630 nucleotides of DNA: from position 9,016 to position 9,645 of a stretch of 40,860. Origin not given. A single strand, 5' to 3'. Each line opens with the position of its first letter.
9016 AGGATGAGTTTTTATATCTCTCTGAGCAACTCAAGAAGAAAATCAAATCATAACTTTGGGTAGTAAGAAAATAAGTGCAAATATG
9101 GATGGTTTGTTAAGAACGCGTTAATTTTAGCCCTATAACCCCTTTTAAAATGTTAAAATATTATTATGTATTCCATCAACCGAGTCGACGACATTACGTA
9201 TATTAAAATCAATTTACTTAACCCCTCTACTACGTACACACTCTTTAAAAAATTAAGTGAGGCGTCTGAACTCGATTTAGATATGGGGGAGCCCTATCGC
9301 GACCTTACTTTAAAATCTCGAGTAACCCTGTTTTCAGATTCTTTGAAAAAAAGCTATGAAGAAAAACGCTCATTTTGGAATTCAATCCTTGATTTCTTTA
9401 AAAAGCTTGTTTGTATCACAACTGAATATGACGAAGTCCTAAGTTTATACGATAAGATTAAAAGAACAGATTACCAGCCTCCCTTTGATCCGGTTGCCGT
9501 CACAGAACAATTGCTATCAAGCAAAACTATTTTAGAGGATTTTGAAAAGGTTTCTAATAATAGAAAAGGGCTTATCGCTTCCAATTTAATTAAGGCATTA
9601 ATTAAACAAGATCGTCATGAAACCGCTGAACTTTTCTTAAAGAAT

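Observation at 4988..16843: Ten-gene, same-strand, translationally coupled array of uncharacterised paralogs (candidate secreted-effector family expansion)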

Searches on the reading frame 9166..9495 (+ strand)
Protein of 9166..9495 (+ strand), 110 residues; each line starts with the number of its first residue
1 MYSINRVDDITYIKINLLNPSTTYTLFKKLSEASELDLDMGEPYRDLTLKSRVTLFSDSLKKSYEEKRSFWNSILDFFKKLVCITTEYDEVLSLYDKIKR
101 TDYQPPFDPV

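Call 29: search_solved_structures(query=A5, max_evalue=10)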
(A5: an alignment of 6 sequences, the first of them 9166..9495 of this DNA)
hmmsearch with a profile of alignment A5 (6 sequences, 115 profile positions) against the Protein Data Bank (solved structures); distinct sequences matched with E-value up to 10: 3.
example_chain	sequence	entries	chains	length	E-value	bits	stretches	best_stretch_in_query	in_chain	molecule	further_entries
9tqb_H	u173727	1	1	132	0.064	16.9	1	21-78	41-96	Biogenesis of lysosome-related organelles complex 1 subunit 2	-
9r1o_A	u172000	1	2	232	1.7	12.3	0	50-103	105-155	sc-apCC-6-DPH-NR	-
8any_A5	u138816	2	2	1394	2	12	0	24-88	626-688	Leucine-rich PPR motif-containing protein, mitochondrial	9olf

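Call 43: search_protein_representatives(alignment_id=A5)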
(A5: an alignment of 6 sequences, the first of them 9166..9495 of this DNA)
Query: 6 sequences, 115 profile positions. Proteins with E-value up to 0.001 (for the whole library): 14; up to 1e-10: 8; up to 1e-30: 5. The best 14 are listed.
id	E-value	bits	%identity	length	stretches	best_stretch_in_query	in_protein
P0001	3.2e-37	143.6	-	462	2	12-115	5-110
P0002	1.0e-35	138.7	-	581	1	1-112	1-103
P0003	3.0e-35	137.2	-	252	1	1-115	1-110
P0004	3.6e-34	133.7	-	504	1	1-112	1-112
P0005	9.3e-31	122.7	-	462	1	18-114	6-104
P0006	2.0e-29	118.4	-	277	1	1-112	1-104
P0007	1.0e-14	71.1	-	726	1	10-108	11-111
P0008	6.3e-12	62.1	-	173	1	24-112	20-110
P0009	1.1e-06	45.2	-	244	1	26-106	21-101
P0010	1.3e-06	44.9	-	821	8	37-79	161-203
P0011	6.3e-05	39.5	-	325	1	29-110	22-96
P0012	3.7e-04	37.0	-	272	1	12-109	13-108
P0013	5.3e-04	36.5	-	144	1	29-106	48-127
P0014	7.2e-04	36.1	-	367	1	24-107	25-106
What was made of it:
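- It would not be restricted to about 13 clusters in 1.84e9 representatives (call 43).
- Tried and rejected: These negatives therefore carry little weight, and the exhaustive HMMER search (call 43) is the one I rely on.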

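Call 45: list_cluster_members(proteins=[P0004, P0005, P0006, P0007, P0008, P0009, P0011, P0012, P0013, P0014])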
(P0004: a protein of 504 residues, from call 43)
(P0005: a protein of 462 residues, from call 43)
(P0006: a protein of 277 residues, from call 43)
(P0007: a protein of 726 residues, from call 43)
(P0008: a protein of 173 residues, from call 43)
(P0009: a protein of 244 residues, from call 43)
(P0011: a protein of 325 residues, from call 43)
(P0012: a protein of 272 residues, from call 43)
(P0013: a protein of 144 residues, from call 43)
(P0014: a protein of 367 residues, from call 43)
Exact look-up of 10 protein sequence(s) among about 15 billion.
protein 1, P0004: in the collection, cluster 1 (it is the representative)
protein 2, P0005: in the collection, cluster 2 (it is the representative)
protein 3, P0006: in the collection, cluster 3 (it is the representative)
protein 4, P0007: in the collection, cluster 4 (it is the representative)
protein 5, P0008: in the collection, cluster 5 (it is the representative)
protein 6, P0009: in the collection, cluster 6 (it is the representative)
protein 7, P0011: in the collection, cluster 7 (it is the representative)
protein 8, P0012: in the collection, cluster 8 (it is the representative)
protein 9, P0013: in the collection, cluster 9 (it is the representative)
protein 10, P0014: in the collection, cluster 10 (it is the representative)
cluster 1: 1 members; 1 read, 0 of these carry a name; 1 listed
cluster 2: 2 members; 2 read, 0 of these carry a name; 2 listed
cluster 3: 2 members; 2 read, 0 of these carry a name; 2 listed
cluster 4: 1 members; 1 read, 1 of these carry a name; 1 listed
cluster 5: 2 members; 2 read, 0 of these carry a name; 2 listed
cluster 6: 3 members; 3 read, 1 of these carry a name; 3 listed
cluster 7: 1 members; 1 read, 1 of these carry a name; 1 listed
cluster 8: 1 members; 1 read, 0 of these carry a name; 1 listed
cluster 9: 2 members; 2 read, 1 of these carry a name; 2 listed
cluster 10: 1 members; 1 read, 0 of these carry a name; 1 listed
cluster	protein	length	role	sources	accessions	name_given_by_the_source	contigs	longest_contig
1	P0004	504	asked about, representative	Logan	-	-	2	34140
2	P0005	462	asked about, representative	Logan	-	-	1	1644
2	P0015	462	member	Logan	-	-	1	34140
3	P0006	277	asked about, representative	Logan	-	-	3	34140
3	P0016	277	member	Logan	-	-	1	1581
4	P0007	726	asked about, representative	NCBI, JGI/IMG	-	hypothetical protein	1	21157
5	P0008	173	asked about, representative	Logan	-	-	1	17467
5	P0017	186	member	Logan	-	-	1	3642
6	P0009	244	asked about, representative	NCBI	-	-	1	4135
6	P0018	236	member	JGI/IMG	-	hypothetical protein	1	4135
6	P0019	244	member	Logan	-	-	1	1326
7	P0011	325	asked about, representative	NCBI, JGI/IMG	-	hypothetical protein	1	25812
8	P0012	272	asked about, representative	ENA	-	-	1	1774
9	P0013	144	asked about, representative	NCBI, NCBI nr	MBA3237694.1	MAG: hypothetical protein H0T62_04995 [Parachlamydiaceae bacterium] | hypothetical protein [Parachlamydiaceae bacterium]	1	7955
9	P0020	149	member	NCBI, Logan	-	-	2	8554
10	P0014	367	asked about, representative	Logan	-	-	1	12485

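Call 46: find_encoding_contigs(protein=P0004, flank=10000, max_places=4)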
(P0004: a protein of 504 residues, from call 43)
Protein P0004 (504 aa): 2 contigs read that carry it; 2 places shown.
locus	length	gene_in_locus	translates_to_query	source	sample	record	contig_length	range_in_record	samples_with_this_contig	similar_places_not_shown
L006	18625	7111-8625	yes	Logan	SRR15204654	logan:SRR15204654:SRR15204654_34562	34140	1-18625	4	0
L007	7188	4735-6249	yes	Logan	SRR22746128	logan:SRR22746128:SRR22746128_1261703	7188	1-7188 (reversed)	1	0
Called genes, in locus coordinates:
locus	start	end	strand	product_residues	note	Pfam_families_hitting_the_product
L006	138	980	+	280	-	-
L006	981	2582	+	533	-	PF00275:EPSP_synthase, PF13238:AAA_18 (faint), PF01202:SKI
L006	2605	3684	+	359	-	PF01264:Chorismate_synt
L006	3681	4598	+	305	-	PF01761:DHQ_synthase, PF24621:DHQS_C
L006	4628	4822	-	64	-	PF05016:ParE_toxin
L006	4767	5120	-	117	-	-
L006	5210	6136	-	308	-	PF00398:RrnaAD, PF05175:MTS (weak), PF13649:Methyltransf_25, PF13847:Methyltransf_31 (faint), PF08242:Methyltransf_12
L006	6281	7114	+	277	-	-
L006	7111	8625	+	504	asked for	-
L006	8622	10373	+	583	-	-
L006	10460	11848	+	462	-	-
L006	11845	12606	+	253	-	-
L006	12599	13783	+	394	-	-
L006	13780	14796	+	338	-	PF13855:LRR_8 (weak)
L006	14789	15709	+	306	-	-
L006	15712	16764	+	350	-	-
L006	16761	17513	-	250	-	PF01209:Ubie_methyltran, PF13489:Methyltransf_23, PF13847:Methyltransf_31, PF08241:Methyltransf_11, PF08242:Methyltransf_12, PF13649:Methyltransf_25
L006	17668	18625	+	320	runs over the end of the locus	-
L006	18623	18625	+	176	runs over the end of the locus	PF12678:zf-rbx1 (weak), PF13639:zf-RING_2 (weak)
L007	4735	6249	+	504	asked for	-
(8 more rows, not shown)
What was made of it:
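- On LRR proteins (ORF8 only): A weak LRR_8 hit is also recorded for the L006 ortholog (call 46).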

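Call 50: find_encoding_contigs(protein=P0007, flank=10000, max_places=3)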
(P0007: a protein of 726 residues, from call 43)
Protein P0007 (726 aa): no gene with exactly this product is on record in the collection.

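Call 51: find_encoding_contigs(protein=P0011, flank=10000, max_places=3)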
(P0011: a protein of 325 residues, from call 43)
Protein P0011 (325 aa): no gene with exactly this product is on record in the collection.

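Call 52: find_encoding_contigs(protein=P0014, flank=10000, max_places=3)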
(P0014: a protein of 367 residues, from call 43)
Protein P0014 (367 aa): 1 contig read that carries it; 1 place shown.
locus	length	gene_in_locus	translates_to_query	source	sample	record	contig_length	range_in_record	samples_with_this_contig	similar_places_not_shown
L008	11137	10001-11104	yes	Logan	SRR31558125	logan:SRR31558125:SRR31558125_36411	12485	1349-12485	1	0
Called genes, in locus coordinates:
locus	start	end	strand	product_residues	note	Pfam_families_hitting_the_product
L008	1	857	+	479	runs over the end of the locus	PF19295:SufBD_N, PF01458:SUFBD_core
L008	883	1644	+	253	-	PF02463:SMC_N (faint), PF00005:ABC_tran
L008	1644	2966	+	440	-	PF19295:SufBD_N, PF01458:SUFBD_core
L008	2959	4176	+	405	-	PF00266:Aminotran_5, PF00155:Aminotran_1_2, PF01053:Cys_Met_Meta_PP, PF01212:Beta_elim_lyase (weak)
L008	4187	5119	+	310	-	PF01300:Sua5_yciO_yrdC, PF03481:Sua5_C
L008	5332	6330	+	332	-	PF01514:YscJ_FliF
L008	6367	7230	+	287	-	-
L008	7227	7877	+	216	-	PF02108:FliH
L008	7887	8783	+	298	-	PF00813:FliP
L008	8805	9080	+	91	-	PF01313:Bac_export_3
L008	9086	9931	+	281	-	PF01311:Bac_export_1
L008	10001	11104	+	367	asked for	-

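Call 53: find_encoding_contigs(protein=P0008, flank=10000, max_places=3)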
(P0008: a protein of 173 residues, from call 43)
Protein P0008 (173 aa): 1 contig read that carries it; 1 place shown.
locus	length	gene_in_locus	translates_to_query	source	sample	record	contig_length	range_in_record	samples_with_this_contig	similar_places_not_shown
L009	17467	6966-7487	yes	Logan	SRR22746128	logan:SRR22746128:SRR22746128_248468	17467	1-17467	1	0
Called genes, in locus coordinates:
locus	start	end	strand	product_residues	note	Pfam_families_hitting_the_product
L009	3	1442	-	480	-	?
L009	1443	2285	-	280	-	-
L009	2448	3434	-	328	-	PF00501:AMP-binding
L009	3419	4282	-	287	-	PF22015:OSBS_N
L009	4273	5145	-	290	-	PF01040:UbiA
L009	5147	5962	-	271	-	PF00378:ECH_1, PF16113:ECH_2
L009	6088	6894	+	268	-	-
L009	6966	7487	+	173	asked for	-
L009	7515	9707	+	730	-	-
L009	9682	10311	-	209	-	PF00561:Abhydrolase_1 (weak)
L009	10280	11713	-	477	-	PF02776:TPP_enzyme_N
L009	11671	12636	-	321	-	PF00425:Chorismate_bind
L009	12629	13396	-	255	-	PF13177:DNA_pol3_delta2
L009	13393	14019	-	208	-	PF13521:AAA_28 (weak), PF02223:Thymidylate_kin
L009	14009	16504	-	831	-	PF00521:DNA_topoisoIV, PF03989:DNA_gyraseA_C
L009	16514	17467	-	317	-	?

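Call 61: find_homologous_proteins(query=A8, max_evalue=0.01)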
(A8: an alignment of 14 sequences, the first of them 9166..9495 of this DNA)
Query A8 (14 sequences) (110 aa, profile of the alignment): 1 proteins with E <= 0.01 among 550 candidates.
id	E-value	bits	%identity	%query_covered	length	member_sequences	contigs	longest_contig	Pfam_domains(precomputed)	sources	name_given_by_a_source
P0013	3.4e-23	100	38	31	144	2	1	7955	-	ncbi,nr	ncbi:MAG: hypothetical protein H0T62_04995 [Parachlamydiaceae bacterium]|nr:hypothetical protein [Pa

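Call 62: find_encoding_contigs(protein=P0013, flank=10000, max_places=3)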
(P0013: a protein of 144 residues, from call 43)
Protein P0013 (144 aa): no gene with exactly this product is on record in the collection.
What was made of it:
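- Tried and rejected: find_encoding_contigs failed for P0007, P0011 and P0013 (calls 50, 51, 62), so their contexts are unknown.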

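Call 63: find_encoding_contigs(protein=P0009, flank=10000, max_places=3)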
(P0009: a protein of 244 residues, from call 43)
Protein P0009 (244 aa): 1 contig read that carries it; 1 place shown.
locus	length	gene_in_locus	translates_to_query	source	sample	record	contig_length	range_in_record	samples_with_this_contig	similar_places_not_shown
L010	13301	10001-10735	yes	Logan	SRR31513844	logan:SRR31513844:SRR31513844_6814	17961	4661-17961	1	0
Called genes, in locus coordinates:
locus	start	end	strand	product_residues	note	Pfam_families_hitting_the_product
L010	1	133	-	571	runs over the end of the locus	-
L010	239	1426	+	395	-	PF00155:Aminotran_1_2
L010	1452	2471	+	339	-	PF08240:ADH_N, PF16912:Glu_dehyd_C, PF00107:ADH_zinc_N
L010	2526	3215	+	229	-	PF12895:ANAPC3 (faint), PF13432:TPR_16 (faint), PF14559:TPR_19 (faint)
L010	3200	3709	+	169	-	-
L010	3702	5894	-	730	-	PF00403:HMA (weak), PF00122:E1-E2_ATPase, PF00702:Hydrolase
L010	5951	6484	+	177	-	PF01327:Pep_deformylase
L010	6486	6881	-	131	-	PF13639:zf-RING_2 (weak)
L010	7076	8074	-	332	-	PF01118:Semialdhyde_dh, PF02774:Semialdhyde_dhC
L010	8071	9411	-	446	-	PF02789:Peptidase_M17_N, PF00883:Peptidase_M17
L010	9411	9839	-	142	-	PF00436:SSB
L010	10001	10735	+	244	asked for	-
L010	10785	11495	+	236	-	-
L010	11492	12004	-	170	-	PF05932:CesT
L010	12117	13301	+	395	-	?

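Call 65: search_protein_families(library=pfam, proteins=[L010:10785-11495:+, L010:12117-13301:+, L009:6088-6894:+], max_evalue=0.001)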
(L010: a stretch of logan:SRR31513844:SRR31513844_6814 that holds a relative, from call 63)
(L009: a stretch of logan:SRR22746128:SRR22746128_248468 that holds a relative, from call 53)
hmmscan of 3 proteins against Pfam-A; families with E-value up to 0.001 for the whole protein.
L010:10785-11495:+ (236 aa): 0 families

L010:12117-13301:+ (395 aa): 1 family
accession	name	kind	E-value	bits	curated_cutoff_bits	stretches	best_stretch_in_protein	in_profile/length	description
PF00128.31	Alpha-amylase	-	5.2e-22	79.1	22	1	128-231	10-95/446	Alpha amylase, catalytic domain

L009:6088-6894:+ (268 aa): 0 families

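Call 73: predict_structure(alignment_id=A8)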
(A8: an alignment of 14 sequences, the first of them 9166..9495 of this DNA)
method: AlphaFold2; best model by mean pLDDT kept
length: 110 residues; sequences in the alignment: 14
mean_pLDDT: 73.9   pTM: 0.58
mean pLDDT of the five models: 73.9, 73.3, 69.3, 68.2, 62.5
residues with pLDDT >= 90: 0; 70-90: 83; 50-70: 17; < 50: 10
segments of 3 or more residues with pLDDT < 50: 1-10
pLDDT, mean of each block of 10 residues (from residue 1): 41 58 79 79 83 86 79 73 79 86 71
secondary structure, 60 per line:
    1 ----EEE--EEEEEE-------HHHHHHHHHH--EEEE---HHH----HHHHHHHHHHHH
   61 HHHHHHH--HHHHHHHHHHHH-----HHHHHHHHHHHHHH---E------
elements in order: E5-7 E10-15 H23-32 E35-38 H49-67 H70-81 H87-100
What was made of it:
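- Only one C-terminus was modelled, and the N-module model is of moderate confidence (pLDDT 74, call 73).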

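Call 76: fold_search(model_id=the predicted structure, library=pdb)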
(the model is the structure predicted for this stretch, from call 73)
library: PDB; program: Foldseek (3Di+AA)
matches with E <= 10: 42; with E <= 0.001: 0
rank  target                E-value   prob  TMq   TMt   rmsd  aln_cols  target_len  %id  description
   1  8fl0_SB               4.5e+00  0.03  0.25  0.17  11.7       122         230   11  Human nucleolar pre-60S ribosomal subunit (State H) (released 2023-07-12)
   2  3dvu_A                4.8e+00  0.04  0.24  0.21  11.9       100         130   14  Crystal structure of the complex of murine gamma-herpesvirus 68 Bcl-2 homolog M11 and the Beclin 1 BH3 domain (released 2008-10-07)
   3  7xay_A                4.8e+00  0.02  0.19  0.10  13.3       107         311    9  Crystal structure of Hat1-Hat2-Asf1-H3-H4 (released 2022-05-18)
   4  1yxb_A                5.4e+00  0.03  0.19  0.24   9.8        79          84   11  Crystal structure of Phosphoribosyl-ATP pyrophosphatase from Streptomyces coelicolor. NESG target RR8. (released 2005-03-01)
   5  4psx_A                5.4e+00  0.02  0.19  0.10  12.7       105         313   10  Crystal structure of histone acetyltransferase complex (released 2014-07-09)
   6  3anw_A                5.7e+00  0.04  0.22  0.16   8.4        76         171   10  A protein complex essential initiation of DNA replication (released 2011-07-27)
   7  8rz0_E                6.1e+00  0.04  0.24  0.23   8.9        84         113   19  Synthetic immunogen RH5-34EM bound to monoclonal antibody R5.016 (released 2024-07-17)
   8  7jmt_B                6.1e+00  0.04  0.20  0.15  11.6        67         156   13  Crystal structure of schistosome BCL-2 bound to ABT-737 (released 2021-02-17)
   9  8u5w_A                6.1e+00  0.03  0.15  0.22  11.2        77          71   12  De novo designed pentameric helical bundle protein (released 2024-09-25)
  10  5ot0_A                6.1e+00  0.03  0.20  0.09   7.4        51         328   16  The thermostable L-asparaginase from Thermococcus kodakarensis (released 2017-11-08)
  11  3kl7                  6.1e+00  0.02  0.18  0.11   6.6        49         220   20  Crystal structure of Putative metal-dependent hydrolase (YP_001302908.1) from Parabacteroides distasonis ATCC 8503 at 2. (released 2010-02-02)
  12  7pua_FN               6.5e+00  0.04  0.17  0.08  11.3        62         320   16  Middle assembly intermediate of the Trypanosoma brucei mitoribosomal small subunit (released 2022-03-02)
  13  2i8b_B                6.5e+00  0.04  0.27  0.23  11.7        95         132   14  Crystal structure of the C-terminal domain of Ebola virus VP30 (released 2007-01-23)
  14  3n4v_A                6.5e+00  0.04  0.20  0.08  11.8        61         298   15  apo APH(2")-IVa form III (released 2010-06-30)
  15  3lss_A                6.5e+00  0.03  0.16  0.06  10.3        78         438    9  Trypanosoma brucei seryl-tRNA synthetase in complex with ATP (released 2010-03-02)
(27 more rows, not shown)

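Call 83: search_protein_families(library=ncbifam, proteins=[L008:5332-6330:+, L008:6367-7230:+, L008:7227-7877:+, L008:7887-8783:+, L008:9086-9931:+, L010:11492-12004:-, L010:10785-11495:+, L009:6088-6894:+, L010:6486-6881:-], max_evalue=0.00001)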
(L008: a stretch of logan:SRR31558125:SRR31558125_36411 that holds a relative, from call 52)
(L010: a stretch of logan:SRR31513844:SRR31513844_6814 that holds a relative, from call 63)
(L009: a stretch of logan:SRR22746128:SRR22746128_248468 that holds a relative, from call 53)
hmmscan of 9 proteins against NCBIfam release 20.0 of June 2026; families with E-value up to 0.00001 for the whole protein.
L008:5332-6330:+ (332 aa): 4 families
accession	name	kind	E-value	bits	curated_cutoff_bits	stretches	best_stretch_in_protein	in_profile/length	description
TIGR02544.1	III_secr_YscJ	equivalog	3.1e-57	193.4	161.95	1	16-212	3-185/193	type III secretion system inner membrane ring lipoprotein SctJ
NF011852.0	PRK15324.1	equivalog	1.8e-20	73.5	261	1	22-215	10-191/252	EscJ/YscJ/HrcJ family type III secretion inner membrane ring protein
NF011875.1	PRK15348.1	equivalog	2.6e-15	56.8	260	1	18-266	7-234/249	EscJ/YscJ/HrcJ family type III secretion inner membrane ring protein SsaJ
TIGR00206.1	fliF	equivalog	2.2e-12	46.7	129.75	1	80-217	86-219/555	flagellar basal-body MS-ring/collar protein FliF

L008:6367-7230:+ (287 aa): 0 families

L008:7227-7877:+ (216 aa): 11 families
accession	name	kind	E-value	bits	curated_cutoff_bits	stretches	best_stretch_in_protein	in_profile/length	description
NF004968.0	PRK06328.1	equivalog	5e-87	290.9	220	1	4-214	1-210/223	HrpE/YscL family type III secretion apparatus protein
NF005392.0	PRK06937.1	equivalog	3.1e-28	98.5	159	1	9-210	6-205/209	HrpE/YscL family type III secretion apparatus protein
TIGR02499.1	HrpE_YscL_not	equivalog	1.1e-20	74.4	78.7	1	22-191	2-165/166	type III secretion system stator protein SctL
TIGR03825.1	FliH_bacil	equivalog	2.8e-20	72.9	148.9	1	35-205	60-245/255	flagellar assembly protein FliH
NF005198.1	PRK06669.1-3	equivalog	2e-17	63.4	200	1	34-206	115-295/299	flagellar assembly protein FliH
NF004270.2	PRK05687.2-1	equivalog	1.9e-13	50.5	180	1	79-203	100-221/223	flagellar assembly protein FliH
NF004269.1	PRK05687.1-5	equivalog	2.3e-10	40.6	279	1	82-207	112-233/249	flagellar assembly protein FliH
NF005196.1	PRK06669.1-1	equivalog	6.8e-10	38.9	200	1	42-202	113-270/274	flagellar assembly protein FliH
NF004267.1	PRK05687.1-3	equivalog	9.9e-08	31.4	293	0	78-208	132-260/266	flagellar assembly protein FliH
NF004266.1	PRK05687.1-1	equivalog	5.4e-07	29.3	260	0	75-200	95-221/230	flagellar assembly protein FliH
NF006574.0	PRK09098.1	subfamily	1.4e-06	27.9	278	1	44-209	57-227/277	HrpE/YscL family type III secretion apparatus protein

L008:7887-8783:+ (298 aa): 4 families
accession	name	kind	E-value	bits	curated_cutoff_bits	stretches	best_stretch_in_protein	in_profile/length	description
NF009438.0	PRK12797.1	subfamily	1.3e-73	247.4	179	1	85-297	13-216/217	EscR/YscR/HrcR family type III secretion system export apparatus protein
TIGR01102.1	yscR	equivalog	4.6e-68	229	208.6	1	87-293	5-202/202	type III secretion system export apparatus subunit SctR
TIGR01103.1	fliP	equivalog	7e-56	189.1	217.45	1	87-297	2-197/197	flagellar type III secretion system pore protein FliP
NF009437.0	PRK12796.1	equivalog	6e-52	176.5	263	1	86-296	11-216/223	EscR/YscR/HrcR family type III secretion system export apparatus protein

L008:9086-9931:+ (281 aa): 5 families
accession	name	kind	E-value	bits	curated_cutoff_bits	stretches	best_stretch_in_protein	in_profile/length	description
TIGR01401.1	fliR_like_III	equivalog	8.5e-42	143.4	163.05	1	24-263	8-241/253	type III secretion system export apparatus subunit SctT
TIGR01400.1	fliR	equivalog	1e-39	136.6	168.6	1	25-260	2-231/245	flagellar biosynthetic protein FliR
NF009411.0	PRK12772.1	equivalog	5.2e-32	111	739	1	27-278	10-255/610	fused FliR family export protein/FlhB family type III secretion system protein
NF011876.0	PRK15349.1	equivalog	4e-20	72.8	275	1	44-252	34-234/259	EscT/YscT/HrcT family type III secretion system export apparatus protein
NF009416.1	PRK12780.1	equivalog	2e-12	47.3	306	1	27-248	9-226/247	flagellar biosynthesis protein FliR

L010:11492-12004:- (170 aa): 0 families

L010:10785-11495:+ (236 aa): 0 families

L009:6088-6894:+ (268 aa): 0 families

L010:6486-6881:- (131 aa): 0 families
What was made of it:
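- P0014 lies 70 nt downstream of sctJ-x-sctL-sctR-sctS-sctT on the same strand (calls 52, 83).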
